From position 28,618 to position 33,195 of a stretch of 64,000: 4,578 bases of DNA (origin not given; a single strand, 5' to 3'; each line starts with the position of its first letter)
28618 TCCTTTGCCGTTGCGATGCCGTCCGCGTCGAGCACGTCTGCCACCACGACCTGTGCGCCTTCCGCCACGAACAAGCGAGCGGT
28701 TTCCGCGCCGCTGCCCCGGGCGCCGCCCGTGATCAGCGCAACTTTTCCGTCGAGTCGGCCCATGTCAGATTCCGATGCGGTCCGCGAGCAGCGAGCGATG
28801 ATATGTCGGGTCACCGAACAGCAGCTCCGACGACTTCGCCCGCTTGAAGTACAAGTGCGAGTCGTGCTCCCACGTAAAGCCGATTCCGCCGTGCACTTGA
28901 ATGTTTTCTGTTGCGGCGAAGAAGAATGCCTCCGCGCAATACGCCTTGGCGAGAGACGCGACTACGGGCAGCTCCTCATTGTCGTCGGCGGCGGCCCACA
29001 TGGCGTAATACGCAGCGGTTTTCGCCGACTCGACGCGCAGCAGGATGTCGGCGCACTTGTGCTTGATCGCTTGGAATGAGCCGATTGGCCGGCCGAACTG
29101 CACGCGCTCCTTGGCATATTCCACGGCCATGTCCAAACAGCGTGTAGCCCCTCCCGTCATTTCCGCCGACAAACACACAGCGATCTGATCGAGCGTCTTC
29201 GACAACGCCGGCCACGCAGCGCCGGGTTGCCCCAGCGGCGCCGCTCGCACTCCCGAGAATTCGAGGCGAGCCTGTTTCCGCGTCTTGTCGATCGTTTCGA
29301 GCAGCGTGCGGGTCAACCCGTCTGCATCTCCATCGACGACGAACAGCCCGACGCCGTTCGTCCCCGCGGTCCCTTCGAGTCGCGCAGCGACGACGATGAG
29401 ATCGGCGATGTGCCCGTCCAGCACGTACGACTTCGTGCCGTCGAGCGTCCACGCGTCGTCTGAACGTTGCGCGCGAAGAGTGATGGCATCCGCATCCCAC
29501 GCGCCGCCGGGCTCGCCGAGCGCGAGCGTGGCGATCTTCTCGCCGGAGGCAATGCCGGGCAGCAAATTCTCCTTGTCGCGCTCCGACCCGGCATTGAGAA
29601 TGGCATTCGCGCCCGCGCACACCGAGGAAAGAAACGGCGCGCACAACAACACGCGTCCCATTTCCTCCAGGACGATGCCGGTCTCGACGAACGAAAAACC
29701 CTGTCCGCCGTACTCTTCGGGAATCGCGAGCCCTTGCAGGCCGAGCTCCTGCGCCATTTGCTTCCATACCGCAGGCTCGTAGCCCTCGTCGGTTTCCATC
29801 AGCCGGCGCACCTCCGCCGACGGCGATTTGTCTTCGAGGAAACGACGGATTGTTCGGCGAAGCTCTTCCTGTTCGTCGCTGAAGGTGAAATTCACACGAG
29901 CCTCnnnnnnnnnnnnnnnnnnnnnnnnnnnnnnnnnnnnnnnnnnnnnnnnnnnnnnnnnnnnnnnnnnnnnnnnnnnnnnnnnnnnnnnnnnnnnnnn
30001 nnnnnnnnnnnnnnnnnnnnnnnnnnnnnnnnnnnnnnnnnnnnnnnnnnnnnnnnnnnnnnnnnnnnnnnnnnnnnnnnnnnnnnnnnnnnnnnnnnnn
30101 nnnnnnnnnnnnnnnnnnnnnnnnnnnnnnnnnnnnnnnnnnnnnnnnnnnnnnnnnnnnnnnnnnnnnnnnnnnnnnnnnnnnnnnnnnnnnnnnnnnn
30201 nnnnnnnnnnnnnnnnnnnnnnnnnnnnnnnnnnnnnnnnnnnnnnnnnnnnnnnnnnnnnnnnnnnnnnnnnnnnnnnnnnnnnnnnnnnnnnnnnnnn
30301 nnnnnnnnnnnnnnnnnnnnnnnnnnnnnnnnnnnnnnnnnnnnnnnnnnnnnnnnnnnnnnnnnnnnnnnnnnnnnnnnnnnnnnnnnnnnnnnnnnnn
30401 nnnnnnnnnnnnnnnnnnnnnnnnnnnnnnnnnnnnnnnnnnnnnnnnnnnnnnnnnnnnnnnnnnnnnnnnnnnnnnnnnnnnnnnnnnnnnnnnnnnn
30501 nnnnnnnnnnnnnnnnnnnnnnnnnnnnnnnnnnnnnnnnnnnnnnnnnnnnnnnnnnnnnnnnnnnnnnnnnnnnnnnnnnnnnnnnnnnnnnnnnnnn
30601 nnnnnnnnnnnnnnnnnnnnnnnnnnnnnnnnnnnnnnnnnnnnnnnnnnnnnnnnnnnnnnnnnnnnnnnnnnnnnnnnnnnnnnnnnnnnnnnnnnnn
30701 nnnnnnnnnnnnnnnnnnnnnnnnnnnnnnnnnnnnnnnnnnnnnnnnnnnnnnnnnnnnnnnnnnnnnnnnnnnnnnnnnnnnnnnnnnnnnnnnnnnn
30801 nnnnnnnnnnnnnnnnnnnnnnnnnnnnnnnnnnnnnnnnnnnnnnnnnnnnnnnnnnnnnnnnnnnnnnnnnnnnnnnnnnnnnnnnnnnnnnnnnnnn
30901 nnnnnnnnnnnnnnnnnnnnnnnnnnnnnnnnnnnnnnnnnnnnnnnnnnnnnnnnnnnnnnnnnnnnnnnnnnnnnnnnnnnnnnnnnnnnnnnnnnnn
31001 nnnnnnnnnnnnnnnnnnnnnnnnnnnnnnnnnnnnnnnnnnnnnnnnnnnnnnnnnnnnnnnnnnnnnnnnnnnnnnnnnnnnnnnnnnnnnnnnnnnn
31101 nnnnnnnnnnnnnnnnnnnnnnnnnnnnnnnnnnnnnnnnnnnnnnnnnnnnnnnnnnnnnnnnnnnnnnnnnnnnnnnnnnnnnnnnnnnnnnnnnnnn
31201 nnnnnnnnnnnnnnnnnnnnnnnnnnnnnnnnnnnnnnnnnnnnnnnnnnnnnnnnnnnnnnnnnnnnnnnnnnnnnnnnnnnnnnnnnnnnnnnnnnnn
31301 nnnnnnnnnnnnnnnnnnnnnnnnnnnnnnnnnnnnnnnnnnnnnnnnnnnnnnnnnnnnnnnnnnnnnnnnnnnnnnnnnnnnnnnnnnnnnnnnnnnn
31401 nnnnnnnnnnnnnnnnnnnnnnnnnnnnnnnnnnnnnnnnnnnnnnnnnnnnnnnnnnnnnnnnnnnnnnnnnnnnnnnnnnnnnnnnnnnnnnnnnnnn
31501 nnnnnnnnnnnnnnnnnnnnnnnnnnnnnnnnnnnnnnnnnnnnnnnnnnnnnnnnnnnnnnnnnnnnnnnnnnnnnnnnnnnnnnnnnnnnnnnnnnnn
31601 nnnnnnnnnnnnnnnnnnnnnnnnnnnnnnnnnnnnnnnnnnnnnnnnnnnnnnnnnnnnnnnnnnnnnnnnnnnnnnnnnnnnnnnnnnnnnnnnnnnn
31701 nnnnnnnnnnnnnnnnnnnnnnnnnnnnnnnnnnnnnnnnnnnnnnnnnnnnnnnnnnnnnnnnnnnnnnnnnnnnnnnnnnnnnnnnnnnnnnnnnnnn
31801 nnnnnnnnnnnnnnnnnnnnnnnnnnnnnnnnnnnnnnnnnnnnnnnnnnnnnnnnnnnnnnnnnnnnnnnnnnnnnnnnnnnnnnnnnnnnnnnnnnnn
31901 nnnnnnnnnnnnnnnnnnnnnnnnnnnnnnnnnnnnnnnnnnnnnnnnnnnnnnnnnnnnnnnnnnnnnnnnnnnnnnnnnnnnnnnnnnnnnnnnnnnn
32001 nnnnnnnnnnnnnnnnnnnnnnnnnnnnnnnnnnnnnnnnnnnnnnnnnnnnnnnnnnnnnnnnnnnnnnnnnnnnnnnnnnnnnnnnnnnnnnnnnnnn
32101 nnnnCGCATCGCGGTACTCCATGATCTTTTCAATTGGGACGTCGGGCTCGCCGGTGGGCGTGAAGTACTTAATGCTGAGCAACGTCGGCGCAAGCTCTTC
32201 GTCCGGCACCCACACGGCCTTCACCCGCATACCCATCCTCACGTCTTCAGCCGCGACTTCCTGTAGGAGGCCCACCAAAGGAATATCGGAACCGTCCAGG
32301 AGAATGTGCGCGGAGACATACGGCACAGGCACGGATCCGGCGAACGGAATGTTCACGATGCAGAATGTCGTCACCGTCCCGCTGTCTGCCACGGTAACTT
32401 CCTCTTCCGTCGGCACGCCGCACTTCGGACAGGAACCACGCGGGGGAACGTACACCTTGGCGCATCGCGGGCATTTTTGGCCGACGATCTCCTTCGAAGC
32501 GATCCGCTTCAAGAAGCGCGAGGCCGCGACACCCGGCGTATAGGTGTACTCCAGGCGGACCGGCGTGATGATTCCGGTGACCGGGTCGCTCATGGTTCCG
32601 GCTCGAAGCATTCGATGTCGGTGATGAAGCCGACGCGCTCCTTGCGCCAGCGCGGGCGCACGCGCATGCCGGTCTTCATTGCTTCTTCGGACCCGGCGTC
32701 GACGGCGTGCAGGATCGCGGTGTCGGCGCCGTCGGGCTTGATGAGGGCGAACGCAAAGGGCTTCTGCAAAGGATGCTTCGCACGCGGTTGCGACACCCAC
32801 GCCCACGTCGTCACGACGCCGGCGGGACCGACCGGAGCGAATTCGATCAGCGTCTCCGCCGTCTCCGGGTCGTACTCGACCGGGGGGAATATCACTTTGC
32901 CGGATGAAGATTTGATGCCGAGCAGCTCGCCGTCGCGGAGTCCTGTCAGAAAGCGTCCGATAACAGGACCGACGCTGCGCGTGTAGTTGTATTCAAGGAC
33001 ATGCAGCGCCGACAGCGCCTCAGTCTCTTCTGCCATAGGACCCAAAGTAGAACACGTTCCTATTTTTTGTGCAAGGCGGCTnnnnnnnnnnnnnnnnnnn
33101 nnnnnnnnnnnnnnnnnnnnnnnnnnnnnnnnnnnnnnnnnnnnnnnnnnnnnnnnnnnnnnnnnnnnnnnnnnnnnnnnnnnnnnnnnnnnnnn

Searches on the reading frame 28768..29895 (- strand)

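Call 7: search_protein_families(library=pfam, proteins=[window:28768-29895:-], max_evalue=0.01)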
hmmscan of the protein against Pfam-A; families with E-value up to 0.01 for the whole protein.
window:28768-29895:- (376 aa): 4 families
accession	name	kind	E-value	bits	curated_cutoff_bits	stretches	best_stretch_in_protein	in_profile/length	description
PF00441.29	Acyl-CoA_dh_1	-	9.7e-32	110.6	22.4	1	228-374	4-149/150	Acyl-CoA dehydrogenase, C-terminal domain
PF02771.21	Acyl-CoA_dh_N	-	7.7e-25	87.9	22.9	1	6-119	1-113/113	Acyl-CoA dehydrogenase, N-terminal domain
PF02770.24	Acyl-CoA_dh_M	-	6.2e-12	46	33.3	1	124-201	2-80/97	Acyl-CoA dehydrogenase, middle domain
PF08028.16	Acyl-CoA_dh_2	-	2.2e-08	34.9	22.7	1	241-341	2-111/134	Acyl-CoA dehydrogenase, C-terminal domain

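Call 43: search_protein_families(library=ncbifam, proteins=[window:28768-29895:-], max_evalue=0.00001)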
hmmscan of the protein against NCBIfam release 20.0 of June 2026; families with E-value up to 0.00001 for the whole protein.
window:28768-29895:- (376 aa): 19 families
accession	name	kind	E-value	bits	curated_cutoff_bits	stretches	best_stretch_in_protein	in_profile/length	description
NF050027.1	acylCoADhIpdE2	equivalog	9.3e-67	225.7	450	2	155-366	119-302/311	acyl-CoA dehydrogenase IpdE2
TIGR03203.1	pimD_small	equivalog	1.4e-65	221.8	652.7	1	3-373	2-375/378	pimeloyl-CoA dehydrogenase small subunit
NF042972.1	AcrlCoAredClosAcrC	equivalog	5.8e-51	173.3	640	1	1-367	1-369/378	acryloyl-CoA reductase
NF045652.1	ProlPCPDhRedW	equivalog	5.3e-49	167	650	1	8-342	3-342/376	L-prolyl-[peptidyl-carrier protein] dehydrogenase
NF053553.1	prodigi_MBC_PigA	equivalog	1.1e-46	159.7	500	1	1-375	1-380/381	prodigiosin MBC biosynthesis dehydrogenase PigA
NF008997.0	PRK12341.1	equivalog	9.3e-42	143.4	537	1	1-346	1-348/382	acyl-CoA dehydrogenase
NF045552.1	GlutCoADH_Des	equivalog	4.8e-41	141.2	470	1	1-361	1-366/387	glutaryl-CoA dehydrogenase Acd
NF058590.1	AcCoDHFadEBacil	equivalog_domain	6.5e-38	130.6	600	2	5-195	21-208/586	acyl-CoA dehydrogenase FadE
NF042439.1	SulpropCoADesulf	equivalog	8.3e-38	130.1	600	1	39-343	25-339/379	3-sulfinopropanoyl-CoA desulfinase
NF002885.1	PRK03354.1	equivalog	1.7e-36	126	540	1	1-347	1-346/378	crotonobetainyl-CoA dehydrogenase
NF043006.1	CyhCrbnylCoADH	equivalog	7.7e-35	120.6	650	1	11-371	10-372/380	cyclohexane-1-carbonyl-CoA dehydrogenase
TIGR03207.1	cyc_hxne_CoA_dh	equivalog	4e-27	94.9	575.35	1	6-302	2-301/372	cyclohexanecarboxyl-CoA dehydrogenase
TIGR03204.1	pimC_large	equivalog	8.4e-21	74.3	623.85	1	3-217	2-219/395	pimeloyl-CoA dehydrogenase large subunit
NF052270.1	Staph_DH_FadE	equivalog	5.9e-20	71.4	600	1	95-354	113-373/400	acyl-CoA dehydrogenase FadE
NF007000.1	PRK09463.1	subfamily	1.1e-18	67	600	2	39-140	74-177/726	acyl-CoA dehydrogenase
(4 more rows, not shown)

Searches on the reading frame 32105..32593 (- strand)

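Call 47: search_protein_families(library=pfam, proteins=[window:32105-32593:-], max_evalue=0.01)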
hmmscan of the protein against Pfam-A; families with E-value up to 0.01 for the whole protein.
window:32105-32593:- (163 aa): 2 families
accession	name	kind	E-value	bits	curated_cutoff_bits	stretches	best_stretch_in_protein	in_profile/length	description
PF01796.24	OB_ChsH2_C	-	6.6e-13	48.8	27.1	1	65-129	1-65/65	ChsH2, C-terminal OB-fold domain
PF12172.15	zf-ChsH2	-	4.6e-10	39.6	23.2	1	35-61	8-34/37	ChsH2, rubredoxin-like zinc ribbon domain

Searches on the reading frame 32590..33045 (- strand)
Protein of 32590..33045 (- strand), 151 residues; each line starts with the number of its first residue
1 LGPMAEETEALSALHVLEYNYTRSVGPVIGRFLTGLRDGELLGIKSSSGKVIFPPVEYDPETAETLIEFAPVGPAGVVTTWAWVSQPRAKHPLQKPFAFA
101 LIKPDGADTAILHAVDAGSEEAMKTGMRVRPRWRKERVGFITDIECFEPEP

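Call 47: search_protein_families(library=pfam, proteins=[window:32593-33045:-], max_evalue=0.01)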
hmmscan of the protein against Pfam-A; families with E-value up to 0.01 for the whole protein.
window:32593-33045:- (151 aa): 1 family
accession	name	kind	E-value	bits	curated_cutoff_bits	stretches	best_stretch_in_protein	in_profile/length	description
PF01796.24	OB_ChsH2_C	-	2.4e-07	31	27.1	1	71-134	3-65/65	ChsH2, C-terminal OB-fold domain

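Call 48: list_cluster_members(proteins=[window:32590-33045:-, window:32102-32593:-, window:31054-32109:-, window:33082-34626:-, window:27990-28763:-, window:21734-22147:-, window:22144-23325:-, window:14051-14494:-])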
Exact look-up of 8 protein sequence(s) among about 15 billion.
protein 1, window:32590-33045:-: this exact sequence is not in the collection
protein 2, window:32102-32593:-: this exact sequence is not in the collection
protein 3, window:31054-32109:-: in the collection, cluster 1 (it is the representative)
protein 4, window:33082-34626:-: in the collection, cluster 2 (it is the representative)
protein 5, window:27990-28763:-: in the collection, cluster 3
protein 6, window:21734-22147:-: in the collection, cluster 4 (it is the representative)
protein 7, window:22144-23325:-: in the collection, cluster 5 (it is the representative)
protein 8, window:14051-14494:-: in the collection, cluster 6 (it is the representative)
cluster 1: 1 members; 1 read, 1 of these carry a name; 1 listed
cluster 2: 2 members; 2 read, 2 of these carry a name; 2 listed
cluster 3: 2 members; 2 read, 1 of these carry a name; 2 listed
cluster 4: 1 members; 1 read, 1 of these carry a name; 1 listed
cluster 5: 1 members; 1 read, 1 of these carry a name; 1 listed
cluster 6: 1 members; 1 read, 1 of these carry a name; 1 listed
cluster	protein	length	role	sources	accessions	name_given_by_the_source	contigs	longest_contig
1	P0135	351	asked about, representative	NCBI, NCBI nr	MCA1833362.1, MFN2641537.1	MAG: thiolase domain-containing protein [Actinomycetota bacterium] | thiolase domain-containing protein [Actinomycetota bacterium]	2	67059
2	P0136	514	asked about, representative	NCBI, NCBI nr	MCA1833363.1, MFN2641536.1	MAG: acyl-CoA synthetase [Actinomycetota bacterium] | acyl-CoA synthetase [Actinomycetota bacterium]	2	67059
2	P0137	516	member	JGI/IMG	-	long-chain acyl-CoA synthetase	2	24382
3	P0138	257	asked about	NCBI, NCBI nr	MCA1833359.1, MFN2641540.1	MAG: glucose 1-dehydrogenase [Actinomycetota bacterium] | glucose 1-dehydrogenase [Actinomycetota bacterium]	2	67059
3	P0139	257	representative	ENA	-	-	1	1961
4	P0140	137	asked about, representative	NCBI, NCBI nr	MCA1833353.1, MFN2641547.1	MAG: hypothetical protein ABR548_06600 [Actinomycetota bacterium] | hypothetical protein [Actinomycetota bacterium]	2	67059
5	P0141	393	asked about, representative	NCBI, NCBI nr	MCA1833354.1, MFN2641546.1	MAG: acyl-CoA dehydrogenase family protein [Actinomycetota bacterium] | acyl-CoA dehydrogenase family protein [Actinomycetota bacterium]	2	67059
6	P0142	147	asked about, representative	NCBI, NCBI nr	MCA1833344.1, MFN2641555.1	MAG: Zn-ribbon domain-containing OB-fold protein [Actinomycetota bacterium] | OB-fold domain-containing protein [Actinomycetota bacterium]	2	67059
